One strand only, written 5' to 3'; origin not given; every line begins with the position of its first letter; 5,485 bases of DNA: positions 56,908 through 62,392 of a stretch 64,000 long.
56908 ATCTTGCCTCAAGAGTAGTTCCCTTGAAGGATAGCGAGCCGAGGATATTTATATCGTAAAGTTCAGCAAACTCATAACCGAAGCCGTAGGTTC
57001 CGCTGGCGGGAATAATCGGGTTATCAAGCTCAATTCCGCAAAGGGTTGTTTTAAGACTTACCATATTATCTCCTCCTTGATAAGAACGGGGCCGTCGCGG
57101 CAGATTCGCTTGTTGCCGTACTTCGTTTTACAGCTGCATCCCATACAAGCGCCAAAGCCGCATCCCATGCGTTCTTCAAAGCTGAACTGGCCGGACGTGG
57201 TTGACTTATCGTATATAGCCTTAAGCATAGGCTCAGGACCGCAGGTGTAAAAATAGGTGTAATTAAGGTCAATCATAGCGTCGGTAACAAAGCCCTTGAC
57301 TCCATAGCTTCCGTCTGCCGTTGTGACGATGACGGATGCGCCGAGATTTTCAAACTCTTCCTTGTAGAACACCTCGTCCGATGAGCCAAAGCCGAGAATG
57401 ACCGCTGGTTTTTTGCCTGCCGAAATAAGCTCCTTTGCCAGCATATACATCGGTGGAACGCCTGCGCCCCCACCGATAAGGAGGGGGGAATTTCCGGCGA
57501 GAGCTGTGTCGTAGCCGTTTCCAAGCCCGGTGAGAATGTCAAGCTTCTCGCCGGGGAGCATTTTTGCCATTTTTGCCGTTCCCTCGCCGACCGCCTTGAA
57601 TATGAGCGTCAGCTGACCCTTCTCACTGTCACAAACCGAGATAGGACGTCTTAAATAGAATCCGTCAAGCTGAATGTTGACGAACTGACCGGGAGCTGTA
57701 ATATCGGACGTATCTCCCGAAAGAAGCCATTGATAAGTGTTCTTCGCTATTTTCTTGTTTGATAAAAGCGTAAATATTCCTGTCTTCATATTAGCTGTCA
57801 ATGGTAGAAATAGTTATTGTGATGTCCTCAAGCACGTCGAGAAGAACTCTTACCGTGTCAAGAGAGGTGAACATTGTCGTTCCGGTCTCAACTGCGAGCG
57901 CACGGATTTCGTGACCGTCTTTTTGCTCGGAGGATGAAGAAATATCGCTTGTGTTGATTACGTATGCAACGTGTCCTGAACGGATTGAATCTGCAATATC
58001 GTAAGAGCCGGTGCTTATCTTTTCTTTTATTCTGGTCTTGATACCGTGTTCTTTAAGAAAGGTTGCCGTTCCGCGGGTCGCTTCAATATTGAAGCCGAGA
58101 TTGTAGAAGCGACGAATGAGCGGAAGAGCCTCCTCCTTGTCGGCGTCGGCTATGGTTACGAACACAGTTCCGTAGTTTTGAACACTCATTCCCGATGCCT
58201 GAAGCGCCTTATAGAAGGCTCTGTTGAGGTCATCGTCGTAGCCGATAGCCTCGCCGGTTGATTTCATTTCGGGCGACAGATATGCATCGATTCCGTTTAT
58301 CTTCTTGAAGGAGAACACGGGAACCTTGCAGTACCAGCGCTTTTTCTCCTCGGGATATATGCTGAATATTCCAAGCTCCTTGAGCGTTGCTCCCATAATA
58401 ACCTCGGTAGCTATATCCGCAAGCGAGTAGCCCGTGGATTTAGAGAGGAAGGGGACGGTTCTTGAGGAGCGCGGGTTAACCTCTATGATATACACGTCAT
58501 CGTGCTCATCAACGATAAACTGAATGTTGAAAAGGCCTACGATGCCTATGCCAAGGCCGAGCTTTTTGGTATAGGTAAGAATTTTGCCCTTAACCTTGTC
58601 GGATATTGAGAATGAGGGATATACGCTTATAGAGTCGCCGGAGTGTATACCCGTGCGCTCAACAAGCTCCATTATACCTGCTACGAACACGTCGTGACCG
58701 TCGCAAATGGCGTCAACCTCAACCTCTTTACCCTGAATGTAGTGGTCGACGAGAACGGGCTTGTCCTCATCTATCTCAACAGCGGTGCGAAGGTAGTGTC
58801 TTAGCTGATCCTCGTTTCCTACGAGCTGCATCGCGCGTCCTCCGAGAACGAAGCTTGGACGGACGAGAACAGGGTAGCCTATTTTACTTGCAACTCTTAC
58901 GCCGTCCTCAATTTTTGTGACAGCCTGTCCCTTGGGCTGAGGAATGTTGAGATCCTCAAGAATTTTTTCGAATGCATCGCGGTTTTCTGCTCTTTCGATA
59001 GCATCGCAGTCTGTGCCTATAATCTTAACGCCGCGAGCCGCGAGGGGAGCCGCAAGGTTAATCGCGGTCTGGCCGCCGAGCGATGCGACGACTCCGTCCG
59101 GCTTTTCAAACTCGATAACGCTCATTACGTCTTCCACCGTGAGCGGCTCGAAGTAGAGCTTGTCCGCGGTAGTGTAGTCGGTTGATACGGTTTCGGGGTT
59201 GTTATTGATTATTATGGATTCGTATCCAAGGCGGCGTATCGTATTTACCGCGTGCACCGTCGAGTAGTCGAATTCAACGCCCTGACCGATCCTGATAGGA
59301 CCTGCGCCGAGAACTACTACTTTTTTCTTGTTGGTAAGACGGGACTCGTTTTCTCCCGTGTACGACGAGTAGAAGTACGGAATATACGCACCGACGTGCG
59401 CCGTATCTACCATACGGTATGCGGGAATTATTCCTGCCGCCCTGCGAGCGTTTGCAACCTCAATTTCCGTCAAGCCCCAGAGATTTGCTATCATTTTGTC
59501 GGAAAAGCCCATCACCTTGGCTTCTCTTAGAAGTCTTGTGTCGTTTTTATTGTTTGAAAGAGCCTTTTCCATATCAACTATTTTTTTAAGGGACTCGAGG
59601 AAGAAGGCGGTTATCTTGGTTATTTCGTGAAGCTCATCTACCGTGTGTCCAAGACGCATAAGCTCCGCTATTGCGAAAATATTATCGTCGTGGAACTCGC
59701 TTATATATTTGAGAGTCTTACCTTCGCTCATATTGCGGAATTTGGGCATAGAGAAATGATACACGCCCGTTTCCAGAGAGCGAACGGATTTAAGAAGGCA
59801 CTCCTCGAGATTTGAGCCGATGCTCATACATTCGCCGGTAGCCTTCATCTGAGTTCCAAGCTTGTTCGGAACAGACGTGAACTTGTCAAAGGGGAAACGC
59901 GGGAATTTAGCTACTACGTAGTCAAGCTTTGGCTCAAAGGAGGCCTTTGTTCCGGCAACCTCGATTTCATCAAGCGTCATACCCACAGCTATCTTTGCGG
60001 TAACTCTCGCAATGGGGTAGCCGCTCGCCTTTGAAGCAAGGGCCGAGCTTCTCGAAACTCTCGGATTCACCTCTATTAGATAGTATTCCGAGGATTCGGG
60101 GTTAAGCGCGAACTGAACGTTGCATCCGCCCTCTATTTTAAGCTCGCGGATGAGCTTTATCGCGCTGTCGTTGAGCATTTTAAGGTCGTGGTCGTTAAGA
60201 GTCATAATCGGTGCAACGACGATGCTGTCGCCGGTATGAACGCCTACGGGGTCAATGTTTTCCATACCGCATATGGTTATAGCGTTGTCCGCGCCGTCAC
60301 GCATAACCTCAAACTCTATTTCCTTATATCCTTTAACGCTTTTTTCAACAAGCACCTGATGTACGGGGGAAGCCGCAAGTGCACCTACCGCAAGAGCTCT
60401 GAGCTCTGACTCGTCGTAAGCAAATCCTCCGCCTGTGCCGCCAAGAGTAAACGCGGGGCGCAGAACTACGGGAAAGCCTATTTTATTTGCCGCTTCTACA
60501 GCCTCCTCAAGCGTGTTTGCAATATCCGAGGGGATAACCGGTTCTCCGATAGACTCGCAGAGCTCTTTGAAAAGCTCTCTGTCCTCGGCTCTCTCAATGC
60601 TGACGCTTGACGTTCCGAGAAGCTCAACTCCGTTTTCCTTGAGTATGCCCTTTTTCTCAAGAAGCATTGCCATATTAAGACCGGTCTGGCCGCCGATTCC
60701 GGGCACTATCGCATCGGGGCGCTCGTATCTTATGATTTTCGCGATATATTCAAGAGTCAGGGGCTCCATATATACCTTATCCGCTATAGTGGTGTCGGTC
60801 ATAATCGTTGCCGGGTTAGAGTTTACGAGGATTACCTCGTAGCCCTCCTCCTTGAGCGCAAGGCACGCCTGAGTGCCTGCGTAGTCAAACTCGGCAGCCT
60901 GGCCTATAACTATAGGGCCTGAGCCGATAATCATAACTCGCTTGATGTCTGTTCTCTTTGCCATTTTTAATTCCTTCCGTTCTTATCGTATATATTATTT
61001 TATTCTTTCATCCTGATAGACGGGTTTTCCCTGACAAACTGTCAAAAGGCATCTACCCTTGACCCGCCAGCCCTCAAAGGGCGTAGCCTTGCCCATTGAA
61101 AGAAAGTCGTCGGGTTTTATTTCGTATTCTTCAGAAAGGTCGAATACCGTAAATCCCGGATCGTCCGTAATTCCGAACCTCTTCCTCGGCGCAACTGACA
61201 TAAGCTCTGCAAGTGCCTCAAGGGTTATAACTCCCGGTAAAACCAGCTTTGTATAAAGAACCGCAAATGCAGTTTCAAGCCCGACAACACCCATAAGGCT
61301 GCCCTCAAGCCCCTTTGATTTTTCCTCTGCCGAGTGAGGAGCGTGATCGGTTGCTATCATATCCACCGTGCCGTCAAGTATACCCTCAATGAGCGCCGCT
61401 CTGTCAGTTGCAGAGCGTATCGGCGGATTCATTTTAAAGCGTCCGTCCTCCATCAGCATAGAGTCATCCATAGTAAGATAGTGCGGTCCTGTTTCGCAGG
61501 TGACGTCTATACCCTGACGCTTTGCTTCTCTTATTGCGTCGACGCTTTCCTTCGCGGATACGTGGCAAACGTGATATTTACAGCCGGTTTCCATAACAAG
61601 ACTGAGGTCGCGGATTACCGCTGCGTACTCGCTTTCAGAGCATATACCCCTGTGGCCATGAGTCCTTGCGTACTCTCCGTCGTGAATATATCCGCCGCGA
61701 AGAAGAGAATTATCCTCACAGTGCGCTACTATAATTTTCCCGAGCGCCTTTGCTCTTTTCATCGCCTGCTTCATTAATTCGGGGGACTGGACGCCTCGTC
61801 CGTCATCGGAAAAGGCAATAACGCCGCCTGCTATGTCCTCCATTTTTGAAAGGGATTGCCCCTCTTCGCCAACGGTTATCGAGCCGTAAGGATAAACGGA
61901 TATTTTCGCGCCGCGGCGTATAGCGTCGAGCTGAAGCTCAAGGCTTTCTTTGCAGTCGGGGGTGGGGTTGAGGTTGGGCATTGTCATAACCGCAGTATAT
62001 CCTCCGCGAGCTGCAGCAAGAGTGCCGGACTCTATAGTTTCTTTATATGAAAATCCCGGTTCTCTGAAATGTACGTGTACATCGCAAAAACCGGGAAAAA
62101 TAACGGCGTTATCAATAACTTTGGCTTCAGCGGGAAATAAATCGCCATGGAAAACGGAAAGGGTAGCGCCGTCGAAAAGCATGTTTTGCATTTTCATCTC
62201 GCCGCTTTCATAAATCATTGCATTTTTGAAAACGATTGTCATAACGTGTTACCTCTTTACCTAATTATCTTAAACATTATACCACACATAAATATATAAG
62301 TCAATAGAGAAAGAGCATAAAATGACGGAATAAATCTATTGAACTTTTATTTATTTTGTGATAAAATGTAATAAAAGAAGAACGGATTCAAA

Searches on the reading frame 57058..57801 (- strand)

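Call 60: search_protein_families(library=pfam, proteins=[window:57058-57801:-], max_evalue=0.0001)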
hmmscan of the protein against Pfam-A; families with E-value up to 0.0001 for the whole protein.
window:57058-57801:- (247 aa): 2 families
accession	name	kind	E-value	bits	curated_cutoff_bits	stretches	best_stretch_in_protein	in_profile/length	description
PF10418.14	DHODB_Fe-S_bind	-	7.9e-13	48.4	23.9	1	209-245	1-40/41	Iron-sulfur cluster binding domain of dihydroorotate dehydrogenase B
PF00175.26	NAD_binding_1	-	1.4e-07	32.6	22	1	108-196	1-107/109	Oxidoreductase NAD-binding domain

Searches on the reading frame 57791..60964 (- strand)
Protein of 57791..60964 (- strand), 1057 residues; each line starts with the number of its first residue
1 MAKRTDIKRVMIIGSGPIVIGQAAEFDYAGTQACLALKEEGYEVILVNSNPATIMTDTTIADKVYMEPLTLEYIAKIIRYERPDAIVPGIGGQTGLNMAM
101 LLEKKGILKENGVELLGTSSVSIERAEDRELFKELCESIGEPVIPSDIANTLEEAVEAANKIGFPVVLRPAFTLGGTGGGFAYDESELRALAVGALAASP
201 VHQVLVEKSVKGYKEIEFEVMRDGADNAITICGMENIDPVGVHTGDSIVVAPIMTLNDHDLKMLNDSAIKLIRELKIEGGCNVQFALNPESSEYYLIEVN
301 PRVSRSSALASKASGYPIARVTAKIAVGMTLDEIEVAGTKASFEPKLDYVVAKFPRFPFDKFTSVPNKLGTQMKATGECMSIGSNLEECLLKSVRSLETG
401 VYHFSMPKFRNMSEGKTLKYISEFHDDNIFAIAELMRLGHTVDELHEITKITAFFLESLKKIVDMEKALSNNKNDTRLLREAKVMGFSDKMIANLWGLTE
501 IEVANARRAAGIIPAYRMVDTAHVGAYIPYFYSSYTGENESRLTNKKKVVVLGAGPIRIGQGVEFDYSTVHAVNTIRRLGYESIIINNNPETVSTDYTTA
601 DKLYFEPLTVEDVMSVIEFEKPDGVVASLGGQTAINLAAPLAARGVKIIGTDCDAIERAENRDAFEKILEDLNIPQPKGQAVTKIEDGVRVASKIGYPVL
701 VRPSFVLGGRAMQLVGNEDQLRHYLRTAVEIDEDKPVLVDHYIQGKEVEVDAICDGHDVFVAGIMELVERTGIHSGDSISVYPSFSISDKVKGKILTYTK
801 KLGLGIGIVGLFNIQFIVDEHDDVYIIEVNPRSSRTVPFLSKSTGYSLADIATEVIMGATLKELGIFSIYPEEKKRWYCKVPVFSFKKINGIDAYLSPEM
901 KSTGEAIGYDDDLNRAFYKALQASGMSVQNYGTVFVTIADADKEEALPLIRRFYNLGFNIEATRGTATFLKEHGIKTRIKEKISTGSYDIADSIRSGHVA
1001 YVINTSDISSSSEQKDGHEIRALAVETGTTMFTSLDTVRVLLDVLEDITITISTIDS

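Call 60: search_protein_families(library=pfam, proteins=[window:57791-60964:-], max_evalue=0.0001)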
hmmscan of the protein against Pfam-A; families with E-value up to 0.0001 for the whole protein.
window:57791-60964:- (1057 aa): 10 families
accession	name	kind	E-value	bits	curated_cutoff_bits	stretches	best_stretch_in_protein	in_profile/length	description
PF02786.22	CPSase_L_D2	-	5.2e-113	376.2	19.8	2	128-333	1-210/211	Carbamoyl-phosphate synthase L chain, ATP binding domain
PF25596.1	CPSase_L_D1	-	3.2e-97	320.9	27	2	7-124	2-117/118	Carbamoyl phosphate synthase preATP-grasp domain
PF02787.25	CPSase_L_D3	-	4.1e-25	88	26.6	1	420-496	2-80/80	Carbamoyl-phosphate synthetase large chain, oligomerisation domain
PF07478.18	Dala_Dala_lig_C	-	3e-19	69.8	24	2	689-832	29-175/204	D-ala D-ala ligase C-terminus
PF02142.27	MGS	-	6.6e-18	65.1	24.1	1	946-1033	2-94/94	MGS-like domain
PF15632.11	ATPgrasp_Ter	-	5.7e-13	49.2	29.1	1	735-858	3-110/131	ATP-grasp in the biosynthetic pathway with Ter operon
PF02222.28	ATP-grasp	-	2.5e-12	47.2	27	1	668-833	2-163/179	ATP-grasp domain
PF02655.19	ATP-grasp_3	-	4e-12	46.9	23.2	1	664-832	6-156/160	ATP-grasp domain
PF13549.11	ATP-grasp_5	-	2.7e-08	33.9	27.6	0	133-169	16-52/221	ATP-grasp domain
PF01071.24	GARS_A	-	4.7e-06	27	27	0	667-761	8-107/194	Phosphoribosylglycinamide synthetase, ATP-grasp (A) domain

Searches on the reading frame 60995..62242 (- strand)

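Call 60: search_protein_families(library=pfam, proteins=[window:60995-62242:-], max_evalue=0.0001)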
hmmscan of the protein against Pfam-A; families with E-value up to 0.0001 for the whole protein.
window:60995-62242:- (415 aa): 2 families
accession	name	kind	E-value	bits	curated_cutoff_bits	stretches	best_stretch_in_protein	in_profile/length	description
PF01979.26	Amidohydro_1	-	1.4e-25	90.7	25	1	47-407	1-344/345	Amidohydrolase family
PF12890.13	DHOase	-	1.8e-23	83.7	21.2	1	47-233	3-142/142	Dihydro-orotase-like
